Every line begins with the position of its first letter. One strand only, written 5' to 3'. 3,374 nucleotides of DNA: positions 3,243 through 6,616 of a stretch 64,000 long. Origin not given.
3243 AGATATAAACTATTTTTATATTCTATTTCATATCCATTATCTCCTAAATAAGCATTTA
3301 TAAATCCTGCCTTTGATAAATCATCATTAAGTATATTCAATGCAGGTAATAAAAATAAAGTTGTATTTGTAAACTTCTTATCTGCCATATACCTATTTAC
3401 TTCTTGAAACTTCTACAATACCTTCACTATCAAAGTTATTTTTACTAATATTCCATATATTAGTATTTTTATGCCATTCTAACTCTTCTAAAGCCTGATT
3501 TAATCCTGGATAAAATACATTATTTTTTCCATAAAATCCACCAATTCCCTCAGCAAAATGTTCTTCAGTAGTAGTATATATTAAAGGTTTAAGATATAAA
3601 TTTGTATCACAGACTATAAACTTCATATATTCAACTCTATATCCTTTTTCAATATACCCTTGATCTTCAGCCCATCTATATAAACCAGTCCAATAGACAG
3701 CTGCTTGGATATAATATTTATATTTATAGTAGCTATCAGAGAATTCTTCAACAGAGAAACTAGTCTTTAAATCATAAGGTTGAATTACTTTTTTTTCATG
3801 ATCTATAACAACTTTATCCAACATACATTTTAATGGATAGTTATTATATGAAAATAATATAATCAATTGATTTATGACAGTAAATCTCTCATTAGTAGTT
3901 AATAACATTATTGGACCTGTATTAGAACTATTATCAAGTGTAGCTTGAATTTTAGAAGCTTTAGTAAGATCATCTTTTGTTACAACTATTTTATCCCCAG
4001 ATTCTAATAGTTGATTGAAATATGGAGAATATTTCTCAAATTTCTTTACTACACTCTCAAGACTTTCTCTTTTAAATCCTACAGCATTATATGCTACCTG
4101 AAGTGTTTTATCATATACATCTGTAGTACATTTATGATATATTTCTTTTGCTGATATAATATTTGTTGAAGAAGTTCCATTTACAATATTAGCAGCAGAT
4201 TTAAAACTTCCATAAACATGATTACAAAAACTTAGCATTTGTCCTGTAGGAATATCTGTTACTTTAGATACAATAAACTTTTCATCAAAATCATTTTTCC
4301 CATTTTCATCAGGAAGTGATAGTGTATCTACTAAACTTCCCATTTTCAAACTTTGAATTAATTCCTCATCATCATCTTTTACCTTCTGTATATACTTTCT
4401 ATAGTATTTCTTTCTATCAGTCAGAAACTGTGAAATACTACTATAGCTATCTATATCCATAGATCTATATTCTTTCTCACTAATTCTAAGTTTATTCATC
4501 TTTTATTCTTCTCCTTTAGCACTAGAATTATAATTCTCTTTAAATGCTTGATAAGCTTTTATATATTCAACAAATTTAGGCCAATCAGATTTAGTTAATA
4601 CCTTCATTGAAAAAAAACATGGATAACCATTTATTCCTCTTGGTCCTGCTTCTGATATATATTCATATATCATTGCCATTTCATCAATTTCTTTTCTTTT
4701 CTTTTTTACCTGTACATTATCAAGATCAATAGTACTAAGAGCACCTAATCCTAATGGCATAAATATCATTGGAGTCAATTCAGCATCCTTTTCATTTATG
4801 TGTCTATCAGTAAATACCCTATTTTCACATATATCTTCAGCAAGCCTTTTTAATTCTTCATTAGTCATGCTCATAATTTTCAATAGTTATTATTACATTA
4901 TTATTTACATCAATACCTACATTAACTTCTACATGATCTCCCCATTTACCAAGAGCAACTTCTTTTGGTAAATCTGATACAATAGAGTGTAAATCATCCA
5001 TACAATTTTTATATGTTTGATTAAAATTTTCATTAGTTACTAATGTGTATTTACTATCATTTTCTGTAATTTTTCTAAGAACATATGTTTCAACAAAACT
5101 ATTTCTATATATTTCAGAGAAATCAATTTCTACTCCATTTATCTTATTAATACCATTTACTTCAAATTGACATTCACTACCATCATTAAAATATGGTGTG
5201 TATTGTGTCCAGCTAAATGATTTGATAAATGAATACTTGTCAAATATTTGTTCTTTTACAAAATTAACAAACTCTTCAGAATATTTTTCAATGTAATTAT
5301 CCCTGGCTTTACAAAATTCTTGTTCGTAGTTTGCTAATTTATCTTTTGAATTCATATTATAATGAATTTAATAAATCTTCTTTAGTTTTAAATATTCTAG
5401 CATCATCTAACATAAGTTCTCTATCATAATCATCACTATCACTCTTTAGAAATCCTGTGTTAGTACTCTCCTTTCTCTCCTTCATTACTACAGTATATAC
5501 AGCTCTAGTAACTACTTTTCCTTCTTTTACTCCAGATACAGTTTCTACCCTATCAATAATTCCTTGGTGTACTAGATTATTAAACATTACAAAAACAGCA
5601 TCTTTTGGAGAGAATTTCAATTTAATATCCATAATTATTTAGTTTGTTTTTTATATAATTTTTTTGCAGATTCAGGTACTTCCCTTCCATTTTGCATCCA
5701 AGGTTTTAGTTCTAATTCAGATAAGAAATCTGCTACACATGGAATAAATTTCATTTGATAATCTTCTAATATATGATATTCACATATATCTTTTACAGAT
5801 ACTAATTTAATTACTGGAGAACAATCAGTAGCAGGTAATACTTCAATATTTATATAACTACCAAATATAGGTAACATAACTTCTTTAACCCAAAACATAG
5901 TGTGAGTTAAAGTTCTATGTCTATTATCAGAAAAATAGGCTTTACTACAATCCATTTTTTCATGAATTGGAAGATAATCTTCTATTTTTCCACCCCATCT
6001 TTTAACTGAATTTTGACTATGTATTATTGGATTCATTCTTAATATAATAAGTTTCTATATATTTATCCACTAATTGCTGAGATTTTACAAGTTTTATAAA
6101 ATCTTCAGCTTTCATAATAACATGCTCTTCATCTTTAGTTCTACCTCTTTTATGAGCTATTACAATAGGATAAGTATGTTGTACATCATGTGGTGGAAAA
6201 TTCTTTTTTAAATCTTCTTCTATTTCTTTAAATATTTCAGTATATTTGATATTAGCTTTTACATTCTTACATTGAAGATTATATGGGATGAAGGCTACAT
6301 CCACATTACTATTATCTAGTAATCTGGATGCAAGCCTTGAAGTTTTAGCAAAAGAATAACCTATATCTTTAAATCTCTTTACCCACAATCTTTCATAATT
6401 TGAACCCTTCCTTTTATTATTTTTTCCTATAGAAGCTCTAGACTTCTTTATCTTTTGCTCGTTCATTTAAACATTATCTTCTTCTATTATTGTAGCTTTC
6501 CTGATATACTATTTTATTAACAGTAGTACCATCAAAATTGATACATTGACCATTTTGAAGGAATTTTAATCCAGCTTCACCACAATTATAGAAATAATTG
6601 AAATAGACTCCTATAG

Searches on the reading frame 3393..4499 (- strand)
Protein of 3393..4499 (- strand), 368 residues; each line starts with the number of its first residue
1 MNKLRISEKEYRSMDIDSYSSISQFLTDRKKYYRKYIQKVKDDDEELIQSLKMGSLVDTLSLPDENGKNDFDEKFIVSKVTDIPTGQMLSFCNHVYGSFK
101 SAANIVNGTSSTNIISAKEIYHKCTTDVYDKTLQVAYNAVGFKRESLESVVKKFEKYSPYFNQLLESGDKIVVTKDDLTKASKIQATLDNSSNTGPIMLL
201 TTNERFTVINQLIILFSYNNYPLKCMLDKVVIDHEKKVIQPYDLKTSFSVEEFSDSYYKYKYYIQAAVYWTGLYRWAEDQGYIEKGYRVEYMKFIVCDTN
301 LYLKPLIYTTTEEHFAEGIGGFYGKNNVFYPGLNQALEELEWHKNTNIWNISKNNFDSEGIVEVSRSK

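Call 3: search_protein_families(library=pfam, proteins=[window:3393-4499:-], max_evalue=0.1)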
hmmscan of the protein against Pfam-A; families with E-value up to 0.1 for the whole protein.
window:3393-4499:- (368 aa): 3 families
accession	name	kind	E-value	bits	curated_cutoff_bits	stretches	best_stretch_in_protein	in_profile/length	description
PF12684.13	DUF3799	-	0.0041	17.3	26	1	211-273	97-164/233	PDDEXK-like domain of unknown function (DUF3799)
PF05064.18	Nsp1_C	-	0.018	15.3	24.1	0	145-191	27-77/114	Nsp1-like C-terminal region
PF12705.13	PDDEXK_1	-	0.068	13.5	22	0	18-58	3-42/247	PD-(D/E)XK nuclease superfamily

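Call 4: search_protein_families(library=phrogs, proteins=[window:3393-4499:-], max_evalue=0.01)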
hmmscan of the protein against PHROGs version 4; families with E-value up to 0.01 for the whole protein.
window:3393-4499:- (368 aa): 2 families
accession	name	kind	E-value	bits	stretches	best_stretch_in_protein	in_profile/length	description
phrog_412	-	DNA, RNA and nucleotide metabolism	1e-17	65.5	1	5-318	143-370/440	exonuclease VIII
phrog_607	-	DNA, RNA and nucleotide metabolism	4.9e-06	26.1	1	11-272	588-803/883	exonuclease VII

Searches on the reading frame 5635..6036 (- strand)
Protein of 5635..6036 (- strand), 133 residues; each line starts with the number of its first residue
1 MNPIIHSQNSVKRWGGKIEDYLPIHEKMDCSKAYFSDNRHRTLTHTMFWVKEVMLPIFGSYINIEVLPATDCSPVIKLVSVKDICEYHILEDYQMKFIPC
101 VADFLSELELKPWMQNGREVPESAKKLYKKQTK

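Call 3: search_protein_families(library=pfam, proteins=[window:5635-6036:-], max_evalue=0.1)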
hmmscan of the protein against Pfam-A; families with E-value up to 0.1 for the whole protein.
window:5635-6036:- (133 aa): 1 family
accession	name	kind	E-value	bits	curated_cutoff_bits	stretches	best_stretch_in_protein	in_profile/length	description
PF21866.1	DUF6915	-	3.8e-27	94.9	27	1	1-114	1-102/102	Domain of unknown function (DUF6915)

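Call 4: search_protein_families(library=phrogs, proteins=[window:5635-6036:-], max_evalue=0.01)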
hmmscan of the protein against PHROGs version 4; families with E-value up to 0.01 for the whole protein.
window:5635-6036:- (133 aa): 2 families
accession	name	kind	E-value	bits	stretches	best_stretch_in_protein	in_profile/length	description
phrog_8143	-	unknown function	1e-28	100.9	1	1-125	2-119/130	-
phrog_19073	-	unknown function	1.7e-11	45.3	1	1-64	1-63/116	-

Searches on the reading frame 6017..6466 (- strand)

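Call 3: search_protein_families(library=pfam, proteins=[window:6017-6466:-], max_evalue=0.1)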
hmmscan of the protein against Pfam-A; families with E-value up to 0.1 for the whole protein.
window:6017-6466:- (149 aa): 1 family
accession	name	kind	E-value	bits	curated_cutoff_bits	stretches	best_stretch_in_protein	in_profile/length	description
PF24608.2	PDDEXK_15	-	0.0042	17.4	27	1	16-145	1-140/164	Phage putative PDDEXK endonuclease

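Call 4: search_protein_families(library=phrogs, proteins=[window:6017-6466:-], max_evalue=0.01)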
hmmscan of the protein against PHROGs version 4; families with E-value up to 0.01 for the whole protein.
window:6017-6466:- (149 aa): 2 families
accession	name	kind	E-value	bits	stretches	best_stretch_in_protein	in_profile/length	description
phrog_15993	-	unknown function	9e-18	65.8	1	12-109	2-100/177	-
phrog_244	-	DNA, RNA and nucleotide metabolism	2e-13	52.1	1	13-136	4-119/186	RusA-like Holliday junction resolvase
